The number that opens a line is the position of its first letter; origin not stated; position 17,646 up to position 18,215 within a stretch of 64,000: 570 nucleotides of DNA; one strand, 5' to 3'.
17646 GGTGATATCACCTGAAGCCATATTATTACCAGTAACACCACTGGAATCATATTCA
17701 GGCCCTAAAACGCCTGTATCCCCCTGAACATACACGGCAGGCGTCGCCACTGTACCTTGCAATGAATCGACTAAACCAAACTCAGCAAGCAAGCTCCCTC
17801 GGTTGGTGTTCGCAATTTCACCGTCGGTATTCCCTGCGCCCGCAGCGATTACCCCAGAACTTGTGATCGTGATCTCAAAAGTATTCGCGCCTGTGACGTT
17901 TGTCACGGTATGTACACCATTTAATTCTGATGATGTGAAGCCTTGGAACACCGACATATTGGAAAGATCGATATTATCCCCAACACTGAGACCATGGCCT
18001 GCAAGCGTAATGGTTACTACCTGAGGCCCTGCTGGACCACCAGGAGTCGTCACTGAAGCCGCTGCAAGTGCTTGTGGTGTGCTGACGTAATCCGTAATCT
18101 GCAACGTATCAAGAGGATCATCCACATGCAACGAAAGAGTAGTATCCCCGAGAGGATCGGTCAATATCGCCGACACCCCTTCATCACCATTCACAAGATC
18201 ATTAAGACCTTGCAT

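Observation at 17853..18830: FlgE insert contains two copies of a ~55-aa module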

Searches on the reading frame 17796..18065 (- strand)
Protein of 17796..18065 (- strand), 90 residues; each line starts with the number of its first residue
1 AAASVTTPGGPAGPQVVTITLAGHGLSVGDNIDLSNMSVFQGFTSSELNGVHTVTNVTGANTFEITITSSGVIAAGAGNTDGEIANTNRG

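Call 7: search_protein_families(library=pfam, proteins=[window:17796-18065:-], max_evalue=10)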
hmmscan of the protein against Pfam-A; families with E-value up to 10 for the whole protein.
seq(90 aa): 2 families
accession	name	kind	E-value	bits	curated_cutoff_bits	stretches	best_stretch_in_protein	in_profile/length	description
PF12195.14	End_beta_barrel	-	4.7e-05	23.7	35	1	12-70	14-66/83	Beta barrel domain of bacteriophage endosialidase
PF16190.11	E1_FCCH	-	0.0013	19.2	29.5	1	16-70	5-56/70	Ubiquitin-activating enzyme E1 FCCH domain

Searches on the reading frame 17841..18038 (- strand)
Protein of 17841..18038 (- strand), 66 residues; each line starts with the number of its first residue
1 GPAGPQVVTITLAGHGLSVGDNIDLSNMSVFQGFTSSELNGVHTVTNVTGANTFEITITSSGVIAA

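Call 15: search_protein_families(library=pfam, alignment_id=A1, max_evalue=0.01)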
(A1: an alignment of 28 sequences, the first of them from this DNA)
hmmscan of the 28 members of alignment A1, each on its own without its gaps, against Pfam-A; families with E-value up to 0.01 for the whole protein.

A. member 1, seq(66 aa): 2 families
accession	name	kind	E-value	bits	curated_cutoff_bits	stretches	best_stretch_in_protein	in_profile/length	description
PF12195.14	End_beta_barrel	-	1.2e-05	25.7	35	1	3-60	14-65/83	Beta barrel domain of bacteriophage endosialidase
PF16190.11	E1_FCCH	-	0.00055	20.4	29.5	1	6-61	4-56/70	Ubiquitin-activating enzyme E1 FCCH domain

B. families by the number of members that match (of 28 scanned): 3 families
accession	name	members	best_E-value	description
PF16190.11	E1_FCCH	10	1.5e-07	Ubiquitin-activating enzyme E1 FCCH domain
PF12195.14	End_beta_barrel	8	1.2e-05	Beta barrel domain of bacteriophage endosialidase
PF24149.1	K1-lyase_Rider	1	5.4e-05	K1 capsule-specific polysaccharide lyase, Rider domain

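Call 16: search_solved_structures(query=A1, max_evalue=10, show_alignments=5)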
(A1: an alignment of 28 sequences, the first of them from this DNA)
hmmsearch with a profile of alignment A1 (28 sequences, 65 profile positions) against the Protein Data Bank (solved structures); distinct sequences matched with E-value up to 10: 22.
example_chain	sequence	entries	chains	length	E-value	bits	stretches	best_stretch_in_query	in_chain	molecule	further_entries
4hiz_A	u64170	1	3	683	6.4e-05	25.9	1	3-63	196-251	Endosialidase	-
6mnt_A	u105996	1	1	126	0.00011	25.3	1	9-56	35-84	Putative coat protein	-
2m5s_A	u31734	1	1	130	0.0003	23.8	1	4-56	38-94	Coat protein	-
2xyy_A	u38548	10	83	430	0.00095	22.2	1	5-56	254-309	COAT PROTEIN | P22 coat protein in procapsid shells | Major capsid protein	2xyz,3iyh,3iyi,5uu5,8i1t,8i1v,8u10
8skg_F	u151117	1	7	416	0.0029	20.7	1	9-56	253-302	Putative coat protein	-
8gn5_A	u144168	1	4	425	0.0051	19.9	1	5-56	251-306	Major capsid protein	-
10lj_C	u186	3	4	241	0.016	18.3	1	9-55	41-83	Tail protein gp15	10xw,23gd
1v0e_A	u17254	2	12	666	0.032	17.3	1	8-62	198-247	ENDO-ALPHA-SIALIDASE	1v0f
3gvj_A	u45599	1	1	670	0.033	17.3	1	8-62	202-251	Endo-N-acetylneuraminidase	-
3gvk_A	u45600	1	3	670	0.033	17.3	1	8-62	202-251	Endo-N-acetylneuraminidase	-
3gvl_A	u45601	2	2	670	0.033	17.3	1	8-62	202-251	Endo-N-acetylneuraminidase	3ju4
2lzj_A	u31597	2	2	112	0.058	16.5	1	7-29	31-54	Ubiquitin-like modifier-activating enzyme 1 | UBIQUITIN-ACTIVATING ENZYME E1 X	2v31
8bke_AAA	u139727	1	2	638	0.15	15.2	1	5-28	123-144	Uncharacterized protein 57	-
5ug1_A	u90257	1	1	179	0.19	14.8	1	19-55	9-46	Acyltransferase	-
5ufy_A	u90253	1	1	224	0.28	14.3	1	19-54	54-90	Acyltransferase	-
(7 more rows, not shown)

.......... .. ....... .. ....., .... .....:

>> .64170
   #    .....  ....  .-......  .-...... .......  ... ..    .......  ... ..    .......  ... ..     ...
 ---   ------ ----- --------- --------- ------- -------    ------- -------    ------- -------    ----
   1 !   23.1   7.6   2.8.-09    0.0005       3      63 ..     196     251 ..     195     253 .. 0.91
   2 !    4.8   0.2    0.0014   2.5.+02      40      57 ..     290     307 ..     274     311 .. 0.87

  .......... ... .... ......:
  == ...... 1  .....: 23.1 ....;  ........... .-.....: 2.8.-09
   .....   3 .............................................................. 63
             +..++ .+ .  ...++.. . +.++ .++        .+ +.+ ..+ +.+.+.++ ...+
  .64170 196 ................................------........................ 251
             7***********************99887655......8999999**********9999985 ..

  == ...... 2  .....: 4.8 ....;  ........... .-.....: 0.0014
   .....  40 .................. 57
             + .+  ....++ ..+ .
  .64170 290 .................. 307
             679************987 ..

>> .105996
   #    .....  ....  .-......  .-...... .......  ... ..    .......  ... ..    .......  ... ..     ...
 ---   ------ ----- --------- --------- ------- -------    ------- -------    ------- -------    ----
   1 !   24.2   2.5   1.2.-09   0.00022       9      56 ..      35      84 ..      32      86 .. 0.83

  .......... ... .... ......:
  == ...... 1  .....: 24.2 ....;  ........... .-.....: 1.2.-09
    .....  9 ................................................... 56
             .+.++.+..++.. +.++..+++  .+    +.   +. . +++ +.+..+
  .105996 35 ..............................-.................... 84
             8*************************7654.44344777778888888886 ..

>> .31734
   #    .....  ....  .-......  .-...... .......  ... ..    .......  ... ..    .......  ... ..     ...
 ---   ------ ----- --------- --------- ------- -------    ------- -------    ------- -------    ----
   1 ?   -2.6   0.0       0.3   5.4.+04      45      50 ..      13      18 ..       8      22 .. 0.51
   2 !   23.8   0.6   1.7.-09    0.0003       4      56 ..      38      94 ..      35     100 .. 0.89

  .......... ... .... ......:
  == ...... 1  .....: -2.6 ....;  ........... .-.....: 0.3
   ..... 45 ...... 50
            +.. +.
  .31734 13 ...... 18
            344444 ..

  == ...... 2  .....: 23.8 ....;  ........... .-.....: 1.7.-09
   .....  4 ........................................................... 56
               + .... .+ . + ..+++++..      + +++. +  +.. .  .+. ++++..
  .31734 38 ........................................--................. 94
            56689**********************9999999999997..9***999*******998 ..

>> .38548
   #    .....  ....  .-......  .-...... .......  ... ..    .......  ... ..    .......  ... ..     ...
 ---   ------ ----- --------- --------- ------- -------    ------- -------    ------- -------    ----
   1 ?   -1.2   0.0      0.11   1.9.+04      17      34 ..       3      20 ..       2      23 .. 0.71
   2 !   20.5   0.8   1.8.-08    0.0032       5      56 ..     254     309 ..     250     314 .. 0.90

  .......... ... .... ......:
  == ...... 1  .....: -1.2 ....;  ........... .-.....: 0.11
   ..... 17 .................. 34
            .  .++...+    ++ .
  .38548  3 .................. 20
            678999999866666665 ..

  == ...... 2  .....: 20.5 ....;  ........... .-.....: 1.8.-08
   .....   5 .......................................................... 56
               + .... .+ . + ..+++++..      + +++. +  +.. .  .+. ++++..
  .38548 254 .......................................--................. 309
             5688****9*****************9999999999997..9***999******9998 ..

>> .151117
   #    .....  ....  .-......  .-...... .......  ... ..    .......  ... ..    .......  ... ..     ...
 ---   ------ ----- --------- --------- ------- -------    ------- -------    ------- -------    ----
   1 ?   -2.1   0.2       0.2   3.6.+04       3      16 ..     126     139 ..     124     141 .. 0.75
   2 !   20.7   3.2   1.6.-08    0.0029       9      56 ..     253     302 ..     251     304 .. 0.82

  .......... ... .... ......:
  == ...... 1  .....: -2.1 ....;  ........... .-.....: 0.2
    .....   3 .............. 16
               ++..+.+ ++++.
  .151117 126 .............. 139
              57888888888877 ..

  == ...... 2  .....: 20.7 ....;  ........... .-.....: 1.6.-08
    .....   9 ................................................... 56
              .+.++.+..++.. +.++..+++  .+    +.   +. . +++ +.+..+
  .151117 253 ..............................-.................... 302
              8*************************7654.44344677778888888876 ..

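Call 26: predict_structure(alignment_id=A1)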
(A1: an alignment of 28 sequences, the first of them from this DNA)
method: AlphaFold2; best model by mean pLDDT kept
length: 66 residues; sequences in the alignment: 28
mean_pLDDT: 89.6   pTM: 0.70
mean pLDDT of the five models: 89.6, 89.0, 88.9, 88.3, 87.3
residues with pLDDT >= 90: 46; 70-90: 16; 50-70: 4; < 50: 0
segments of 3 or more residues with pLDDT < 50: none
pLDDT, mean of each block of 10 residues (from residue 1): 85 94 94 89 95 93 68
secondary structure, 60 per line:
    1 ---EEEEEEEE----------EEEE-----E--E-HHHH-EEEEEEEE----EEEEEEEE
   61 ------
elements in order: E4-11 E22-25 H36-39 E41-48 E53-60

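Call 27: search_protein_representatives(alignment_id=A1)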
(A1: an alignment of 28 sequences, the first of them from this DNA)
Query: 28 sequences, 65 profile positions. Proteins with E-value up to 0.001 (for the whole library): 3942; up to 1e-10: 698; up to 1e-30: 29. The best 150 are listed.
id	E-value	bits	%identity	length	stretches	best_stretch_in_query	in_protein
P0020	1.2e-82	287.8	-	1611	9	1-64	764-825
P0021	4.4e-75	263.5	-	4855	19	6-65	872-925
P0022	6.4e-61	218.2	-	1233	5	6-62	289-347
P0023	1.5e-58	210.6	-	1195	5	1-64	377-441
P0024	5.6e-53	192.8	-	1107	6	1-64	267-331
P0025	3.9e-51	186.9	-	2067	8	2-62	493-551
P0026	2.0e-49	181.3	-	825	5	1-63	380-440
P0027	9.7e-48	176.0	-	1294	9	1-64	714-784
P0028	5.4e-46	170.4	-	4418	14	8-56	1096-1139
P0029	8.3e-44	163.4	-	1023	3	1-64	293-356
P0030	4.8e-41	154.5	-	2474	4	3-63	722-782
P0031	6.2e-41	154.2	-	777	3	1-64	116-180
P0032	1.8e-40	152.7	-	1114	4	1-62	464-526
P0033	3.7e-39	148.5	-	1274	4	2-63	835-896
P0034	8.1e-37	141.0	-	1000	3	1-62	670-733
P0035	1.2e-36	140.5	-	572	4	1-64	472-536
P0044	1.7e-33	130.4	-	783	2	1-65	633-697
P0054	1.7e-28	114.3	-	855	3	1-65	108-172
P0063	1.5e-26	108.1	-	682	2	1-63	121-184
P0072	3.4e-25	103.7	-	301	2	1-65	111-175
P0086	3.4e-24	100.5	-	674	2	1-64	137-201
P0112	7.7e-22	93.0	-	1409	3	1-65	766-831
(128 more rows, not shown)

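Call 30: search_protein_families(library=pfam, proteins=[P0020, P0031, P0035, P0054, P0063, P0072, P0112, P0022, P0044, P0086], max_evalue=0.001)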
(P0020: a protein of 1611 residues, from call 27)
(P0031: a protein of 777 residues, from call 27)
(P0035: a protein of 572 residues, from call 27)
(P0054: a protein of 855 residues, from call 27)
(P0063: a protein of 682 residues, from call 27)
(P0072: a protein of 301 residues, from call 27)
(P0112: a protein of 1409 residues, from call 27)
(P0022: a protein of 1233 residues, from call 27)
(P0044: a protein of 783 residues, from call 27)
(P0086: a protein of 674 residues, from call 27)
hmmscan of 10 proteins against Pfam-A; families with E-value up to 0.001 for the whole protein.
P0020 (1611 aa): 3 families
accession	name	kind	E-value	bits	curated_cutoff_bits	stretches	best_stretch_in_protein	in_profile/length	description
PF06748.17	DUF1217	-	5.2e-33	114.7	22.9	1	82-223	1-142/149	Protein of unknown function (DUF1217)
PF16190.11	E1_FCCH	-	1.1e-26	93.1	29.5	0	1105-1154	9-52/70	Ubiquitin-activating enzyme E1 FCCH domain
PF12195.14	End_beta_barrel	-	2.4e-13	50.3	35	1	763-830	11-75/83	Beta barrel domain of bacteriophage endosialidase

P0031 (777 aa): 0 families

P0035 (572 aa): 0 families

P0054 (855 aa): 0 families

P0063 (682 aa): 1 family
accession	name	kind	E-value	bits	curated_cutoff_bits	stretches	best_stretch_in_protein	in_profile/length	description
PF16190.11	E1_FCCH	-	0.00019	21.9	29.5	0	127-177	5-52/70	Ubiquitin-activating enzyme E1 FCCH domain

P0072 (301 aa): 1 family
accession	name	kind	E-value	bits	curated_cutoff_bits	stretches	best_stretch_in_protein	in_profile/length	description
PF16190.11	E1_FCCH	-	2.2e-07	31.2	29.5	1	227-278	6-53/70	Ubiquitin-activating enzyme E1 FCCH domain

P0112 (1409 aa): 3 families
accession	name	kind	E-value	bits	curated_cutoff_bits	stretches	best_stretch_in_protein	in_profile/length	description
PF00669.25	Flagellin_N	-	1.8e-31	109.5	26.6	1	5-141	1-137/139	Bacterial flagellin N-terminal helical region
PF00700.27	Flagellin_C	-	1.6e-15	57.7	23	1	1325-1408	3-86/86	Bacterial flagellin C-terminal helical region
PF07196.18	Flagellin_IN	-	0.00043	20.8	22.7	1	326-358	15-47/55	Flagellin hook IN motif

P0022 (1233 aa): 5 families
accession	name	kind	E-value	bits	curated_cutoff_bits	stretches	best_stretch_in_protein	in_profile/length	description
PF16190.11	E1_FCCH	-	5.3e-15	55.7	29.5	0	443-505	2-57/70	Ubiquitin-activating enzyme E1 FCCH domain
PF07559.19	FlgE_D2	-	7.2e-14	52.9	22.7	1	993-1112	19-141/142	Flagellar basal body protein FlaE D2 domain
PF06429.18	Flg_bbr_C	-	1.7e-10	40.7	23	1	1188-1231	3-46/46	Flagellar basal body rod FlgEFG protein C-terminal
PF22692.1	LlgE_F_G_D1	-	2.6e-09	37.5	27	1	84-158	1-58/64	Flagellar hook protein FlgE/F/G D1 domain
PF00460.25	Flg_bb_rod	-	8.8e-09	35.6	20.7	1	10-37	4-31/31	Flagella basal body rod protein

P0044 (783 aa): 1 family
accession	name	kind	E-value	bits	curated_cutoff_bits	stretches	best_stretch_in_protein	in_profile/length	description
PF16190.11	E1_FCCH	-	0.00017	22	29.5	0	102-145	14-53/70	Ubiquitin-activating enzyme E1 FCCH domain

P0086 (674 aa): 1 family
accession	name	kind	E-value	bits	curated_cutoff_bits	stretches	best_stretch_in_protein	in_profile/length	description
PF16190.11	E1_FCCH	-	6.4e-05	23.4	29.5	0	146-193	8-52/70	Ubiquitin-activating enzyme E1 FCCH domain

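Call 31: search_protein_families(library=phrogs, proteins=[P0020, P0031, P0035, P0054, P0063, P0072, P0112, P0022, P0044, P0086], max_evalue=0.00001)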
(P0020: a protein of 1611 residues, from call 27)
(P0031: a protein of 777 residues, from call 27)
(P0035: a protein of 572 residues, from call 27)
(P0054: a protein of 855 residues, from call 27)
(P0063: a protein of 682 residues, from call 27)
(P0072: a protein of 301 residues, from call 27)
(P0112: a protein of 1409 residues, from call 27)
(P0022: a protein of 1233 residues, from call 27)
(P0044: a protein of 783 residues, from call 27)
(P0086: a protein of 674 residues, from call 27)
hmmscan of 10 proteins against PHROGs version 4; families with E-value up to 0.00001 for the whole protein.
P0020 (1611 aa): 1 family
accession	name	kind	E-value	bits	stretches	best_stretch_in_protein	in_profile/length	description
phrog_28581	-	unknown function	1.4e-11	45.8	1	1089-1154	75-140/165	-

P0031 (777 aa): 2 families
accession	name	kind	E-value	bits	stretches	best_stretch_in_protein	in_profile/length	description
phrog_3287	-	head and packaging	8.5e-43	147.9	1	8-635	8-350/524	virion structural protein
phrog_28581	-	unknown function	1.1e-06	29.9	1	105-185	71-153/165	-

P0035 (572 aa): 1 family
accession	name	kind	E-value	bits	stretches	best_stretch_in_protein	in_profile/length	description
phrog_2048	-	tail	6.8e-35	121.8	1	1-188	173-363/390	tail protein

P0054 (855 aa): 3 families
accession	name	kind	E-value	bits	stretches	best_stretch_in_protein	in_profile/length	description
phrog_3287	-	head and packaging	1.9e-55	189.7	1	2-853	4-523/524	virion structural protein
phrog_28581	-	unknown function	3.7e-12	47.7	0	99-184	73-160/165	-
phrog_358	-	unknown function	5.2e-07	28.3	0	282-354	1738-1813/2056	-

P0063 (682 aa): 1 family
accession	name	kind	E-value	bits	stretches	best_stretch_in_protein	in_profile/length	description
phrog_3287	-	head and packaging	5.3e-46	158.5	1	3-672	5-514/524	virion structural protein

P0072 (301 aa): 2 families
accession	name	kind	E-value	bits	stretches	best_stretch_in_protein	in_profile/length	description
phrog_3287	-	head and packaging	3.7e-09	37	1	3-120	5-121/524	virion structural protein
phrog_28581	-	unknown function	2.1e-07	32.2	0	215-286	77-149/165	-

P0112 (1409 aa): 1 family
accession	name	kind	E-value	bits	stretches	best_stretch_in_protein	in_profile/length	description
phrog_16088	-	unknown function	1.8e-16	61.5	2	1005-1408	199-509/510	-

P0022 (1233 aa): 0 families

P0044 (783 aa): 3 families
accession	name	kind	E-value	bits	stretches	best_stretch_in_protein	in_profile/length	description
phrog_5107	-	lysis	9.1e-08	31.9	1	364-613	232-448/533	amidase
phrog_358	-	unknown function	2.6e-07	29.2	0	644-704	1750-1810/2056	-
phrog_28581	-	unknown function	1.1e-06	29.8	1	624-701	73-153/165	-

P0086 (674 aa): 2 families
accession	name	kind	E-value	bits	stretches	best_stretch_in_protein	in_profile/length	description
phrog_3287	-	head and packaging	3.3e-23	83.3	1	34-546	26-353/524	virion structural protein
phrog_28581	-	unknown function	6.2e-07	30.7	1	127-215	72-162/165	-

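Call 33: fold_search(model_id=the predicted structure, library=pdb)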
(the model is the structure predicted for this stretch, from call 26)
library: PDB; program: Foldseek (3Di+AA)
matches with E <= 10: 153; with E <= 0.001: 0
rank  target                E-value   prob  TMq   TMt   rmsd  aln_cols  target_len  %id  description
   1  4hiz_C                3.1e-02  1.00  0.68  0.08   3.1        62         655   34  Phage phi92 endosialidase (released 2014-01-15)
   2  4hiz_B                4.3e-02  1.00  0.68  0.08   3.1        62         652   34  Phage phi92 endosialidase (released 2014-01-15)
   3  4hiz_A                6.4e-02  1.00  0.68  0.08   3.2        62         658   34  Phage phi92 endosialidase (released 2014-01-15)
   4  1v0e_A                1.2e-01  1.00  0.65  0.08   3.1        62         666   29  Endosialidase of Bacteriophage K1F (released 2004-12-13)
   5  3ju4                  1.3e-01  1.00  0.66  0.08   3.0        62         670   29  Crystal Structure Analysis of EndosialidaseNF at 0.98 A Resolution (released 2010-02-02)
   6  3gvk_A                1.4e-01  1.00  0.66  0.08   3.0        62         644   29  Crystal structure of endo-neuraminidase NF mutant (released 2010-03-02)
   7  3gvk_B                1.5e-01  1.00  0.65  0.08   3.1        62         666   29  Crystal structure of endo-neuraminidase NF mutant (released 2010-03-02)
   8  3gvj_A                1.5e-01  1.00  0.69  0.08   3.0        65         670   28  Crystal structure of an endo-neuraminidaseNF mutant (released 2010-03-02)
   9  1sky_E                6.0e-01  0.77  0.52  0.10   5.1        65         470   14  CRYSTAL STRUCTURE OF THE NUCLEOTIDE FREE ALPHA3BETA3 SUB-COMPLEX OF F1-ATPASE FROM THE THERMOPHILIC BACILLUS PS3 (released 1998-03-04)
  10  8u1h_E                1.3e+00  0.47  0.49  0.10   4.9        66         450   14  Axle-less Bacillus sp. PS3 F1 ATPase mutant (released 2024-09-11)
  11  9avj_E                1.6e+00  0.41  0.49  0.10   5.2        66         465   14  PS3 F1 ATPase Wild type (released 2024-10-30)
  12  7l1q_F                1.8e+00  0.51  0.54  0.10   5.0        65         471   15  PS3 F1-ATPase Binding/TS Dwell (released 2021-07-21)
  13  9jc1_D                1.8e+00  0.44  0.51  0.10   5.3        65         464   14  Engineering of ATP synthase (released 2025-07-09)
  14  8u1h_D                1.8e+00  0.44  0.51  0.10   4.9        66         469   14  Axle-less Bacillus sp. PS3 F1 ATPase mutant (released 2024-09-11)
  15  7l1q_E                1.8e+00  0.44  0.51  0.10   5.2        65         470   14  PS3 F1-ATPase Binding/TS Dwell (released 2021-07-21)
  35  2m5s_MODEL_1_A        3.5e+00  0.41  0.54  0.30   5.7        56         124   23  High-resolution NMR structure and cryo-EM imaging support multiple functional roles for the accessory I-domain (released 2014-03-05)
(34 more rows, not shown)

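Call 43: fold_search(model_id=the predicted structure, library=viral)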
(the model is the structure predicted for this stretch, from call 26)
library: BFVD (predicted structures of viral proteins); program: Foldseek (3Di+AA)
matches with E <= 10: 279; with E <= 0.001: 0
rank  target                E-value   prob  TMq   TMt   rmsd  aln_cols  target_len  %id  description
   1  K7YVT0                1.1e-03  1.00  0.83  0.20   1.9        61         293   24  Uncharacterized protein [Megavirus courdo11]
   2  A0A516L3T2            1.5e-03  1.00  0.79  0.10   5.3        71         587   28  (no name in the UniProt tables at hand)
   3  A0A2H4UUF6            4.6e-03  1.00  0.82  0.07   0.9        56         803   36  Uncharacterized protein [Bodo saltans virus]
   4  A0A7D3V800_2          5.4e-03  1.00  0.78  0.06   2.8        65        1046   35  ATP synthase subunit alpha domain protein [Fadolivirus FV1/VV64]
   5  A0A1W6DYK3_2          7.2e-03  1.00  0.80  0.07   2.7        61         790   28  DUF4815 domain-containing protein [Aeromonas phage phiA8-29]
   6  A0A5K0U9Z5            7.7e-03  1.00  0.83  0.06   2.0        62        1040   26  Putative minor capsid protein [Yasminevirus sp. GU-2018]
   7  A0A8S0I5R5            9.1e-03  1.00  0.69  0.46   5.7        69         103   32  (no name in the UniProt tables at hand)
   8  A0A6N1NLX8            1.1e-02  1.00  0.82  0.06   1.3        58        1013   22  Uncharacterized protein [Tupanvirus soda lake]
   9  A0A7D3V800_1          1.9e-02  1.00  0.73  0.06   3.9        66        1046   24  ATP synthase subunit alpha domain protein [Fadolivirus FV1/VV64]
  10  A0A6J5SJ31            2.4e-02  1.00  0.79  0.08   2.5        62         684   29  Uncharacterized protein [uncultured Caudovirales phage]
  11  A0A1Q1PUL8            2.8e-02  1.00  0.67  0.07   3.3        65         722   29  Catalytic beta propeller domain of endosialidase [Escherichia phage G_AB-2017]
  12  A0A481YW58            3.2e-02  1.00  0.64  0.08   2.7        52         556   44  Uncharacterized protein [Marseillevirus LCMAC103]
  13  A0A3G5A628            4.0e-02  1.00  0.82  0.09   1.9        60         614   22  Putative minor capsid protein (Fragment) [Harvfovirus sp.]
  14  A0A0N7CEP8            4.5e-02  1.00  0.73  0.19   2.3        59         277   32  Virulence-associated VriC protein [Salmonella phage 38]
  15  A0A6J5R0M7            4.8e-02  1.00  0.67  0.26   4.0        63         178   30  Endosialidase, beta barrel domain containing protein [uncultured Caudovirales phage]
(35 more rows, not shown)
